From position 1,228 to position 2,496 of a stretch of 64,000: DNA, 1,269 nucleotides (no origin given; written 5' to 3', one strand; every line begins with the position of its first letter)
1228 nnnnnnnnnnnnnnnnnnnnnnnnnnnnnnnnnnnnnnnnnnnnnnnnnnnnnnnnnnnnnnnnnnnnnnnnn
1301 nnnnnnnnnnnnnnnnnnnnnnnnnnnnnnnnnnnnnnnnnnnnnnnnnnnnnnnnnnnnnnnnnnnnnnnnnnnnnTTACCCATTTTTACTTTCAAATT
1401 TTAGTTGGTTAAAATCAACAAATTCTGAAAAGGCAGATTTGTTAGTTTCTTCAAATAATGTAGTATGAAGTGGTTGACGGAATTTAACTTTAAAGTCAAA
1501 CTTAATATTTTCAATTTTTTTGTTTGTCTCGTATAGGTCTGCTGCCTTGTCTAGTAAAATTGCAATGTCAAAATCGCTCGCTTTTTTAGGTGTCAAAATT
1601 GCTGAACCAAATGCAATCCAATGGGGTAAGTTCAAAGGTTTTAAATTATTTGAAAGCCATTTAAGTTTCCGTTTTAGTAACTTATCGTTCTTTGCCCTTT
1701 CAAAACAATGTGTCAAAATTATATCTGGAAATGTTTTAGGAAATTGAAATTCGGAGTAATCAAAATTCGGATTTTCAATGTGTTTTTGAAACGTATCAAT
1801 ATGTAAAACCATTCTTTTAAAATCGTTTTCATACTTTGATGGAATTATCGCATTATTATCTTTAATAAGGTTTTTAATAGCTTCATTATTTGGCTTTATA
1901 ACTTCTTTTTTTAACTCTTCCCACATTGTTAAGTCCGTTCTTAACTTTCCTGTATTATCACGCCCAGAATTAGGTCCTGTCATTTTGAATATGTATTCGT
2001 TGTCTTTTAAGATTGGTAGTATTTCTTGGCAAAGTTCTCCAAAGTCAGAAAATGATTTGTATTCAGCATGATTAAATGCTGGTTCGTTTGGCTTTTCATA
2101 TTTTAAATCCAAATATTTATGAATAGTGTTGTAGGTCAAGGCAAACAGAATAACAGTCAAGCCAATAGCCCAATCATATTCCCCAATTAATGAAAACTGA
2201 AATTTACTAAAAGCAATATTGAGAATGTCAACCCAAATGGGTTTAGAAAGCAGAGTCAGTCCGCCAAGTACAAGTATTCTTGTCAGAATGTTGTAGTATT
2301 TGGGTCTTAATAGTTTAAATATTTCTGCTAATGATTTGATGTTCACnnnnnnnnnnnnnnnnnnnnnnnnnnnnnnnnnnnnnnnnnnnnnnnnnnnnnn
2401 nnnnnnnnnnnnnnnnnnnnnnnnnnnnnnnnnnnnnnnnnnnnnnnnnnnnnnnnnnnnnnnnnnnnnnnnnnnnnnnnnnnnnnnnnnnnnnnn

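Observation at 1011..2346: Uncharacterised two-gene operon: membrane-anchored minimal nucleotidyltransferase plus an overlapping 128-aa partner in an accessory islet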

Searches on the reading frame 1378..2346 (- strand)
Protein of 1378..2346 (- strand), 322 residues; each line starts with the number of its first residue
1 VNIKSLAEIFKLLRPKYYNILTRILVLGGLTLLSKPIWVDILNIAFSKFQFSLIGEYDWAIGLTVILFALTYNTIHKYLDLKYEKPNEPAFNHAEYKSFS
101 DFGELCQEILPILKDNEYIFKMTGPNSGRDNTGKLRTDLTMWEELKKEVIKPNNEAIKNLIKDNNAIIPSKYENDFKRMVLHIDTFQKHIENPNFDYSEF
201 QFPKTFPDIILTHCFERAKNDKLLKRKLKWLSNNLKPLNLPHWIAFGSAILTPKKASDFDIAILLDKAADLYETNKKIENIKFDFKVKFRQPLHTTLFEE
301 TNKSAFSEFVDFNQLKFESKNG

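Call 3: search_protein_families(library=pfam, proteins=[window:1378-2346:-], max_evalue=1)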
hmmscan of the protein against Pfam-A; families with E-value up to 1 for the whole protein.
window:1378-2346:- (322 aa): 1 family
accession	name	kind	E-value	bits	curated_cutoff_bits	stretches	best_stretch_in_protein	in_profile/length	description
PF18765.7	Polbeta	-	0.00067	20.2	26.9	1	244-293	17-69/93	Polymerase beta, Nucleotidyltransferase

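Call 4: search_protein_families(library=padloc, proteins=[window:1378-2346:-], max_evalue=1)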
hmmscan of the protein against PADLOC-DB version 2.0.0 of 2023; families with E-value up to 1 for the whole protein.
window:1378-2346:- (322 aa): 2 families
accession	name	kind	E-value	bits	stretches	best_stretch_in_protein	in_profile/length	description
PDLC04903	PDC-S09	-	0.0011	17.2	1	240-300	26-87/108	-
PDLC04907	PDC-S09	-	0.021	12.9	1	240-284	27-73/114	-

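Call 5: search_protein_families(library=ncbifam, proteins=[window:1378-2346:-], max_evalue=1)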
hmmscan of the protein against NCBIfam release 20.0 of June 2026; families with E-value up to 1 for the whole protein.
window:1378-2346:- (322 aa): 1 family
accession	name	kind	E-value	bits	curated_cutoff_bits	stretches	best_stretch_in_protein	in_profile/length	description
NF047752.1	MntA_antitoxin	equivalog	0.025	14.5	60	1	244-279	11-50/106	type VII toxin-antitoxin system MntA family adenylyltransferase antitoxin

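Call 6: find_homologous_proteins(query=window:1378-2346:-)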
Query window:1378-2346:- (322 aa): 73 proteins with E <= 0.001 among 1956 candidates.
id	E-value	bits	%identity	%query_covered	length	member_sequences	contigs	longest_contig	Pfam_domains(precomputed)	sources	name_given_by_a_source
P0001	9.2e-197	671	93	100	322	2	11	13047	-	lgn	-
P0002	9.6e-197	671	93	100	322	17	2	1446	-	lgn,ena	-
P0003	1.2e-190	651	91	100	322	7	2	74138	-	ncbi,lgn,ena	-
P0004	9.2e-184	628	88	100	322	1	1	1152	-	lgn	-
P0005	1.2e-179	615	85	100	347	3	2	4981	-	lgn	-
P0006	1.5e-179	614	85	100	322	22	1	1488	-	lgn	-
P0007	1.9e-177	607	83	100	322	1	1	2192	-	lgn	-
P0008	3.4e-174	597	82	100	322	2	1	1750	-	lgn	-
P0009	1.0e-168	579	80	98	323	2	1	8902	-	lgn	-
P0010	6.7e-163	560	79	98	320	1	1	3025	-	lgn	-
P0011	6.5e-159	547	77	98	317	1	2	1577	-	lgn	-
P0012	1.3e-157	542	74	100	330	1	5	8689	-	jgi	jgi:hypothetical protein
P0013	1.0e-153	529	71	100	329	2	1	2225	-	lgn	-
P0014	2.1e-132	459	61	98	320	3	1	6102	PF18765.8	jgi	jgi:predicted nucleotidyltransferase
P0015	2.3e-120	420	59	100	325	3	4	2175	-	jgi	-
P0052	3.9e-88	314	44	99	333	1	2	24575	-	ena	-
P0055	4.1e-80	288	42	99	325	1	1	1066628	-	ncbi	-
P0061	1.3e-73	266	40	98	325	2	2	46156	-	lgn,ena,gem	-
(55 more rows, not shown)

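Call 12: search_solved_structures(query=A1, max_evalue=10, show_alignments=2)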
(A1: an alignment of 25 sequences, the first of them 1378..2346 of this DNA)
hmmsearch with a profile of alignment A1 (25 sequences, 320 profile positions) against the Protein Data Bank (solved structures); distinct sequences matched with E-value up to 10: 7.
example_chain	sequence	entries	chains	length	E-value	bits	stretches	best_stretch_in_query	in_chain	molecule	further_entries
4wn4_A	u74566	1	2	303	3.5e-05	26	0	126-161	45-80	Pentatricopeptide repeat protein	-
4pjr_A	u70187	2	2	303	0.016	17.3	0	126-162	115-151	Pentatricopeptide repeat protein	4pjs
5orq_A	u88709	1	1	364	0.099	14.7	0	126-161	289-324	cPPR-Telo1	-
5orm_A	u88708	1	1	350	0.14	14.3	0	126-161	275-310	cPPR-Telo1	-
4fmd_A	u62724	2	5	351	0.28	13.2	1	88-166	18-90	EspG protein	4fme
4fmc_A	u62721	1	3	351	0.29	13.2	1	88-166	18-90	ROrf2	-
9xps_A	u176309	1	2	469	0.47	12.5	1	85-150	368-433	PHIKZ099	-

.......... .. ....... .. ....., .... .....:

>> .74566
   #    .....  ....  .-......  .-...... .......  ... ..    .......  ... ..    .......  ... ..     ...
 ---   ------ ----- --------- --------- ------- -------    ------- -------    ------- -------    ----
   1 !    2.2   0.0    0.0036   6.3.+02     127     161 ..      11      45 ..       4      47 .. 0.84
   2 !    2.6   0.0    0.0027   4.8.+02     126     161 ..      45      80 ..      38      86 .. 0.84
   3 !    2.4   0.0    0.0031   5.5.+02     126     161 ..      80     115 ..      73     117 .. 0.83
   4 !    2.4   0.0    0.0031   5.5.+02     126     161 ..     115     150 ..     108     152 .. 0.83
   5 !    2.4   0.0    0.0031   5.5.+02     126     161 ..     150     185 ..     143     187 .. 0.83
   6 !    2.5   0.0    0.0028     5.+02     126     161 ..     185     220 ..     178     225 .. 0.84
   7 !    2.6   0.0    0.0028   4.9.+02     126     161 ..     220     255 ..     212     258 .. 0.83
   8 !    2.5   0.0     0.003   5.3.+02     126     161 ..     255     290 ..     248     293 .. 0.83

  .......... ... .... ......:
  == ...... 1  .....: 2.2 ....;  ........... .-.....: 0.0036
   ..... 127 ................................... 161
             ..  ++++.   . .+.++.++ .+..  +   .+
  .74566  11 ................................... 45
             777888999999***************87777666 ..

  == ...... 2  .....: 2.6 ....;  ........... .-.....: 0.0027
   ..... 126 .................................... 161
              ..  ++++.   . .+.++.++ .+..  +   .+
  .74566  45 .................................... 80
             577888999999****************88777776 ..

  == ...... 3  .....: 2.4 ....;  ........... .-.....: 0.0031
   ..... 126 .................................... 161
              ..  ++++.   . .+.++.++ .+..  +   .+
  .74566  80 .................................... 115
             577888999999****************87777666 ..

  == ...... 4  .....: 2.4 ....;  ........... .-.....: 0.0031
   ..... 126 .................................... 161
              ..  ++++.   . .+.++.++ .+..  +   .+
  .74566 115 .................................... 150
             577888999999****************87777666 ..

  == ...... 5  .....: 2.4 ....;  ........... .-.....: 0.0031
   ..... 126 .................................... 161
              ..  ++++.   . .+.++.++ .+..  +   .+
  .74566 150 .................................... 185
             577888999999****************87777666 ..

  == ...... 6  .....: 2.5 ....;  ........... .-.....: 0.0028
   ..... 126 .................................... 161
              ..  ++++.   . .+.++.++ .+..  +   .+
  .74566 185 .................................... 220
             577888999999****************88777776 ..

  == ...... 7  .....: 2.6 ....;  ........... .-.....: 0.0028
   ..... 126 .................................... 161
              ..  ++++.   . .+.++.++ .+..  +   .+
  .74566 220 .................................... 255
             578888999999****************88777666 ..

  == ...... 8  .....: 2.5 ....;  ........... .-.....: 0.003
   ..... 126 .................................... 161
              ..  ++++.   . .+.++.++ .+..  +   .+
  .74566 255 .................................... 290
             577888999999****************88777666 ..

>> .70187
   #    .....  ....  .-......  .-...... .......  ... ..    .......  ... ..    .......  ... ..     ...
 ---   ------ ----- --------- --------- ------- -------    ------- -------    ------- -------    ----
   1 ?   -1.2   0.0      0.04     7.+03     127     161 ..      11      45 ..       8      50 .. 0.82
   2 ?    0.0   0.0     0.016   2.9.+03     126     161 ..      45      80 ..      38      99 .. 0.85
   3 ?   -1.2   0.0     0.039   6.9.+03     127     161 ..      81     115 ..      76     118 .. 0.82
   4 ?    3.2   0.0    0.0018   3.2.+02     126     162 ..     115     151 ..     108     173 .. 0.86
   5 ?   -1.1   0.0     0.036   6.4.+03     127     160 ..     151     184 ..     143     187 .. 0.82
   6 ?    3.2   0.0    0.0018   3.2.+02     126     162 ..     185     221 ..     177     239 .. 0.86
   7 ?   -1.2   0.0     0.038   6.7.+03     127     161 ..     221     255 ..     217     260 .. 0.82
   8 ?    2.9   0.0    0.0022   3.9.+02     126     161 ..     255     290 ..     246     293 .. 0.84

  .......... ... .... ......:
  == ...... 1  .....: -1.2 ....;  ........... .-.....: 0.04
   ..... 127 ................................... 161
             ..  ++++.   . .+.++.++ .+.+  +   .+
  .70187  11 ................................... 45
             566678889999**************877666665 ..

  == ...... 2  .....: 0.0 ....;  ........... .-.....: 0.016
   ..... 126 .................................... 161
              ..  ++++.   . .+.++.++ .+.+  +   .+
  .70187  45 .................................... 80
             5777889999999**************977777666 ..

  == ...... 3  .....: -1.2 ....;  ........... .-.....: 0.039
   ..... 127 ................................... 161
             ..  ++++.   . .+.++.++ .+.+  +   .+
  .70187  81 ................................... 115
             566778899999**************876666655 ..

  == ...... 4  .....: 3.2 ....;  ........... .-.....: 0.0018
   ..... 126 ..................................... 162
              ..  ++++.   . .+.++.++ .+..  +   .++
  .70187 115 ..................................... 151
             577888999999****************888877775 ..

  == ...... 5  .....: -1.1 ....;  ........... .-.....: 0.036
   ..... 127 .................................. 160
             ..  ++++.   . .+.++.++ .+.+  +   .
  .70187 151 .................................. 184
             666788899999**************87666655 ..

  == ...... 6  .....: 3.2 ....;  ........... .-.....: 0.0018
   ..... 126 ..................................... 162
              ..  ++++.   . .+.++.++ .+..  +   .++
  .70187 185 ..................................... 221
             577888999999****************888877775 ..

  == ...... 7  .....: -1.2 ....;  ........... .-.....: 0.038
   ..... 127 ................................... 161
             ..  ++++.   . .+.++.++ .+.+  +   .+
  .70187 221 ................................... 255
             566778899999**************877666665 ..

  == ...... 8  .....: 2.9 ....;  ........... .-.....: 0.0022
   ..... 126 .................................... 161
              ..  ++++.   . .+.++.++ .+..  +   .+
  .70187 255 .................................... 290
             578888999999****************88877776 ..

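Call 14: find_encoding_contigs(protein=P0055, flank=8000, max_places=3)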
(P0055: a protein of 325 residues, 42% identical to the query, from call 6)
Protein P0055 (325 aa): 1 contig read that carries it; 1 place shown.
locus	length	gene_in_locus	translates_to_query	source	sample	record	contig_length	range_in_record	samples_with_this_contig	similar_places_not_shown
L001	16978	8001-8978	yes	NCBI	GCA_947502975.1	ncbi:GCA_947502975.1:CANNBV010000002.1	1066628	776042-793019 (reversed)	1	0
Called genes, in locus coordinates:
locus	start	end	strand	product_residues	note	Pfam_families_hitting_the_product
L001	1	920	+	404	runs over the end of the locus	PF22458:RsmF-B_ferredox, PF01135:PCMT (weak), PF01209:Ubie_methyltran, PF01728:FtsJ (faint), PF01189:Methyltr_RsmB-F, PF13847:Methyltransf_31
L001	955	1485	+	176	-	-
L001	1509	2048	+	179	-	PF01872:RibD_C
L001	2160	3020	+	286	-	PF03881:Fructosamin_kin, PF01636:APH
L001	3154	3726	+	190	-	PF00190:Cupin_1, PF02311:AraC_binding, PF07883:Cupin_2, PF05899:Cupin_3 (weak)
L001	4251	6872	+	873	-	PF22422:MGH1-like_GH, PF03200:Glyco_hydro_63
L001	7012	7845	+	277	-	-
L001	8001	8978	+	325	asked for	-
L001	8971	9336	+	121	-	-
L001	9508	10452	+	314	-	PF04055:Radical_SAM, PF13186:SPASM (faint)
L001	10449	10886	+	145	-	-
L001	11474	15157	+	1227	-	PF18076:FGAR-AT_N, PF18072:FGAR-AT_linker, PF02769:AIRS_C, PF22689:FGAR-AT_PurM_N-like, PF02769:AIRS_C, PF13507:GATase_5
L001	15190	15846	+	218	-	PF04978:MST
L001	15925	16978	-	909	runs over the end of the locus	PF01326:PPDK_N, PF00391:PEP-utilizers, PF02896:PEP-utilizers_C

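Call 15: find_related_loci(query=A1, collection=genome_contigs, flank=6000)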
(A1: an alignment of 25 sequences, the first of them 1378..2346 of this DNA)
Query A1 (322 aa) in genome_contigs; peptide patterns used: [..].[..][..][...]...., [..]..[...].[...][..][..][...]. (x = any residue, [..] = any of these).
55 stretches matched a pattern; 12 encode a relative of the query (tblastn E <= 1e-3); 12 distinct loci.
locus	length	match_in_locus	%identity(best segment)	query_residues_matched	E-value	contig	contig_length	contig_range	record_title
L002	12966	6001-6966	91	1-322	0e+0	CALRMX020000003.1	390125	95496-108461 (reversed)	MAG: Chitinophaga pinensis isolate JJ-DHS118-246-3-m1-bin226 genome assembly, contig: JJ-OR11-01-C16, whole genome shotg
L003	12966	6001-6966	90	1-322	0e+0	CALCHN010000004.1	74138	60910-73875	MAG TPA_asm: uncultured Flavobacteriales bacterium isolate SRR6425777_bin.63_CONCOCT_v1.1_MAG genome assembly, contig: E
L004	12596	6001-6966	85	1-322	0e+0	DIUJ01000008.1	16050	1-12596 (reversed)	MAG TPA_asm: Bacteroidetes bacterium UBA6161 UBA6161_contig_113611, whole genome shotgun sequence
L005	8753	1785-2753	59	1-322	1e-123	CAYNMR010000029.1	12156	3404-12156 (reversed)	MAG TPA_asm: uncultured Vicingus sp. isolate binchicken_co179_110 genome assembly, contig: NODE_9975_length_12156_cov_11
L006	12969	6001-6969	59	1-322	1e-123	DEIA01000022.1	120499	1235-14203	MAG TPA_asm: Flammeovirgaceae bacterium UBA2786 UBA2786_contig_111, whole genome shotgun sequence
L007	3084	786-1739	52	1-322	1e-106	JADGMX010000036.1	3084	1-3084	MAG: Flavobacterium sp. isolate N1CT NODE_5293_length_3084_cov_55.713107, whole genome shotgun sequence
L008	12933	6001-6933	53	5-316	1e-100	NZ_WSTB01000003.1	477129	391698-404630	Flavobacterium hydrocarbonoxydans strain GA093 3, whole genome shotgun sequence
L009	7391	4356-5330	41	3-322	1e-84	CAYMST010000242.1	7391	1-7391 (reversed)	MAG TPA_asm: uncultured Roseivirgaceae bacterium isolate SRP135972_co1_253 genome assembly, contig: NODE_14819_length_73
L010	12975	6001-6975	42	3-322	5e-81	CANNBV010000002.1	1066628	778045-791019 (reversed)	uncultured Flavobacteriaceae bacterium isolate 4-544.fasta genome assembly, contig: NODE_2, whole genome shotgun sequenc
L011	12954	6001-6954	43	6-317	2e-74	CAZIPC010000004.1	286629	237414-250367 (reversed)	MAG TPA_asm: uncultured Flavobacterium sp. isolate SRP220891_co5_98 genome assembly, contig: NODE_6_length_286629_cov_15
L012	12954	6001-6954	41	6-317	1e-67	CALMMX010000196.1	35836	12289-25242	MAG TPA_asm: uncultured Bacteroidetes bacterium isolate SRR5676433_bin.47_CONCOCT_v1.1_MAG genome assembly, contig: ERZ7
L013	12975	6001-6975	41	3-322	5e-80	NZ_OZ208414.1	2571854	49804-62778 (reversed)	Tenacibaculum aestuariivivum isolate JDTF-79(T) chromosome NBRC112903, complete sequence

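Call 24: predict_structure(alignment_id=A1)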
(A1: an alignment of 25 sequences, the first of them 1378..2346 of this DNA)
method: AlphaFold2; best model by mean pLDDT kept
length: 322 residues; sequences in the alignment: 25
mean_pLDDT: 84.7   pTM: 0.73
mean pLDDT of the five models: 84.7, 84.7, 83.8, 83.1, 81.0
residues with pLDDT >= 90: 154; 70-90: 120; 50-70: 44; < 50: 4
segments of 3 or more residues with pLDDT < 50: none
pLDDT, mean of each block of 10 residues (from residue 1): 68 76 79 63 60 59 80 80 74 88 96 92 75 67 90 96 96 97 95 90 94 95 94 91 93 92 88 90 91 92 92 87 46
secondary structure, 60 per line:
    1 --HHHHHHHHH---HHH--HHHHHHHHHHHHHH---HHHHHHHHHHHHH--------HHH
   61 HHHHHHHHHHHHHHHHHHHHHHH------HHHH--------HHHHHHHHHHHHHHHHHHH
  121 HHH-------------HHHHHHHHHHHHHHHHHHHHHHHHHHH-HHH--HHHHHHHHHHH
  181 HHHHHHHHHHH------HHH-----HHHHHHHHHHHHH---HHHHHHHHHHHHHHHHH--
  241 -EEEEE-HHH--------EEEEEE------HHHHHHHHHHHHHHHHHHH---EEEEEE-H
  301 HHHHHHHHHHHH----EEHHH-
elements in order: H3-11 H20-33 H37-49 H58-83 H90-93 H102-123 H137-163 H170-191 H206-218 H222-238 E242-246 E259-264 H271-289 E293-298 H300-312

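Call 27: search_protein_families(library=phrogs, proteins=[window:1378-2346:-], max_evalue=1)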
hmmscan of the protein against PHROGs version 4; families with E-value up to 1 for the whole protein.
window:1378-2346:- (322 aa): 3 families
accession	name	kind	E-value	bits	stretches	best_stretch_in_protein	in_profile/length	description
phrog_26567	-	unknown function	0.069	14.4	1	258-286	50-78/88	-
phrog_14706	-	unknown function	0.15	13.7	1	129-183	27-80/97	-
phrog_8816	-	unknown function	0.32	12.1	1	82-109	21-47/50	-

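Call 28: find_related_loci(query=A1, collection=viral_contigs, flank=6000)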
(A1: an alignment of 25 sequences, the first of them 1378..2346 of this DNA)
Query A1 (322 aa) in viral_contigs; peptide patterns used: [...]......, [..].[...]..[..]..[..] (x = any residue, [..] = any of these).
178 stretches matched a pattern, but none encodes a relative of the query by tblastn (E <= 1e-3).

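Call 29: fold_search(model_id=the predicted structure, library=pdb)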
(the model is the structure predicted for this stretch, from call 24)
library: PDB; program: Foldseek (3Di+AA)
matches with E <= 10: 478; with E <= 0.001: 0
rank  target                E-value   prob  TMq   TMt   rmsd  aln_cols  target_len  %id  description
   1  8j7w_A                3.7e-02  0.44  0.19  0.22  27.3       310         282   10  Cryo-EM structure of hZnT7-Fab complex in zinc state 2, determined in heterogeneous conformations- one subunit in an i (released 2023-09-20)
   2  8f6e_A                3.9e-02  0.41  0.20  0.22  27.3       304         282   12  Cryo-EM structure of a Zinc-loaded wild-type YiiP-Fab complex (released 2023-02-08)
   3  2rff                  5.1e-02  0.99  0.20  0.48   5.0       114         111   15  Crystal structure of a putative nucleotidyltransferase (NP_343093.1) from Sulfolobus solfataricus at 1.40 A resolution (released 2007-10-16)
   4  8f6j_A                5.4e-02  0.30  0.18  0.20  27.1       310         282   11  Cryo-EM structure of a Zinc-loaded D287A mutant of the YiiP-Fab complex (released 2023-02-08)
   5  8f6k_B                6.3e-02  0.28  0.17  0.18  27.8       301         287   11  Cryo-EM structure of a Zinc-loaded H263A/D287A mutant of the YiiP-Fab complex (released 2023-02-08)
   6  1no5_B                7.0e-02  0.97  0.20  0.48   4.3        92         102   22  Structure of HI0073 from Haemophilus influenzae, the nucleotide binding domain of the HI0073/HI0074 two protein nucleo (released 2004-03-16)
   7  1no5_A                7.3e-02  0.98  0.21  0.53   4.2        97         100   22  Structure of HI0073 from Haemophilus influenzae, the nucleotide binding domain of the HI0073/HI0074 two protein nucleo (released 2004-03-16)
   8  8j7v_A                7.3e-02  0.38  0.20  0.22  27.3       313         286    9  Cryo-EM structure of hZnT7-Fab complex in zinc-unbound state, determined in heterogeneous conformations- one subunit i (released 2023-09-20)
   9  8f6f_A                7.3e-02  0.14  0.13  0.15  29.0       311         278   12  Cryo-EM structure of a Zinc-loaded D51A mutant of the YiiP-Fab complex (released 2023-02-08)
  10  8f6i_A                7.7e-02  0.35  0.19  0.22  27.0       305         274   11  Cryo-EM structure of a Zinc-loaded symmetrical D70A mutant of the YiiP-Fab complex (released 2023-02-08)
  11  3j1z_P                7.7e-02  0.15  0.15  0.16  29.1       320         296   12  Inward-Facing Conformation of the Zinc Transporter YiiP revealed by Cryo-electron Microscopy (released 2012-10-10)
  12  9kvy_B                8.1e-02  0.15  0.15  0.16  26.9       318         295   11  Cryo-EM structure of SLC30A10, determined in asymmetric conformations-one subunit in an inward-facing Mn2+-bound and t (released 2025-10-15)
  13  7y5h_A                9.0e-02  0.25  0.18  0.19  27.9       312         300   10  Cryo-EM structure of a eukaryotic ZnT8 at a low pH (released 2022-12-14)
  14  8j80_A                1.2e-01  0.30  0.20  0.21  27.2       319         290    7  Cryo-EM structure of hZnT7-Fab complex in zinc state 1, determined in heterogeneous conformations- one subunit in an i (released 2023-09-20)
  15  8j7t_A                1.2e-01  0.28  0.20  0.21  26.3       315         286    7  Cryo-EM structure of hZnT7-Fab complex in zinc-unbound state, determined in outward-facing conformation (released 2023-09-20)
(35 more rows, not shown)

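Call 37: search_protein_families(library=pfam, proteins=[L002:5359-5796:-, L002:7599-9032:+, L003:3578-5638:+, L003:7557-9692:-, L004:5314-5838:+, L004:7543-8280:+, L006:5167-5784:+, L006:7306-7722:-, L008:5117-5437:+, L008:7476-8111:+], max_evalue=0.001)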
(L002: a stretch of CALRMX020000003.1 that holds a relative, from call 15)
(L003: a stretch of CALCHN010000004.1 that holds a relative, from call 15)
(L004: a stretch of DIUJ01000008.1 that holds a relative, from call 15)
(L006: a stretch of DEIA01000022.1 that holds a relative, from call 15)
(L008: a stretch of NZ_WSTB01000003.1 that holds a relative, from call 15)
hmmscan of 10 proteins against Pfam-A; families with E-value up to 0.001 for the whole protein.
L002:5359-5796:- (145 aa): 3 families
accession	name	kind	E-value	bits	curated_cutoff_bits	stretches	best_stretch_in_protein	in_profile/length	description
PF00903.31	Glyoxalase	-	3.7e-05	24.5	20.6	1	23-134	5-121/121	Glyoxalase/Bleomycin resistance protein/Dioxygenase superfamily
PF18029.7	Glyoxalase_6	-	6.4e-05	24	23.6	1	24-134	3-105/106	Glyoxalase-like domain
PF12681.13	Glyoxalase_2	-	0.00037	20.9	30.1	1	24-139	5-118/118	Glyoxalase-like domain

L002:7599-9032:+ (477 aa): 2 families
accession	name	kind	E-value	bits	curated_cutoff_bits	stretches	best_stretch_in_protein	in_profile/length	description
PF18862.6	ApeA_NTD1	-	2.5e-52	178.5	25.5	1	6-290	1-271/271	ApeA N-terminal domain 1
PF18739.6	HEPN_Apea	-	5.9e-29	101.7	24.4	1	320-453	1-135/136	Apea-like HEPN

L003:3578-5638:+ (686 aa): 9 families
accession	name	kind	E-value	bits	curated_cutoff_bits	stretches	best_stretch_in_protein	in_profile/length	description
PF13424.12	TPR_12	-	3e-31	107.9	30.1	3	155-225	3-75/77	Tetratricopeptide repeat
PF00515.34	TPR_1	-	4.1e-24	83.8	27.8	3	235-267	1-33/34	Tetratricopeptide repeat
PF07228.17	SpoIIE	-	8.1e-23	81.8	25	1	492-684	6-189/192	Stage II sporulation protein E (SpoIIE)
PF07719.23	TPR_2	-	5.9e-17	60.8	27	0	195-224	1-30/34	Tetratricopeptide repeat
PF13374.12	TPR_10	-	1.3e-16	60.4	27.5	0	194-230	1-38/42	Tetratricopeptide repeat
PF13181.12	TPR_8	-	7.1e-12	44.9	25.7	0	156-187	2-33/34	Tetratricopeptide repeat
PF13176.12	TPR_7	-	9.9e-11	41.3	27.9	0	237-268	1-32/36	Tetratricopeptide repeat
PF17874.7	TPR_MalT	-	0.0002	21.2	45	0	157-335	42-222/336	MalT-like TPR region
PF02009.21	RIFIN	-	0.00086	19.8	32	0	286-423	184-317/327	Rifin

L003:7557-9692:- (711 aa): 2 families
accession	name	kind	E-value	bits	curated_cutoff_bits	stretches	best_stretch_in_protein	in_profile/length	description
PF01642.28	MM_CoA_mutase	-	5.7e-235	781.1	22.1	1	26-539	1-512/512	Methylmalonyl-CoA mutase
PF02310.24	B12-binding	-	7.2e-21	74.7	32.1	1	581-694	2-117/121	B12 binding domain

L004:5314-5838:+ (174 aa): 2 families
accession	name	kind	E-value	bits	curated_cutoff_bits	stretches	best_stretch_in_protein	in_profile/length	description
PF14367.12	DUF4411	-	1.9e-39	135.5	23.5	1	8-170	1-159/159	Domain of unknown function (DUF4411)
PF01850.27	PIN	-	0.00061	20.8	23.6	1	8-130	1-110/120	PIN domain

L004:7543-8280:+ (245 aa): 0 families

L006:5167-5784:+ (205 aa): 2 families
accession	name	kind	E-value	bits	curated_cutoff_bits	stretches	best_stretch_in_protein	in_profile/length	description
PF00485.24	PRK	-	1.1e-32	113.9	22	1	7-186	2-190/196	Phosphoribulokinase / Uridine kinase family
PF13238.12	AAA_18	-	0.00018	22.4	29.4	1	7-146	1-113/128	AAA domain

L006:7306-7722:- (138 aa): 0 families

L008:5117-5437:+ (106 aa): 0 families

L008:7476-8111:+ (211 aa): 0 families
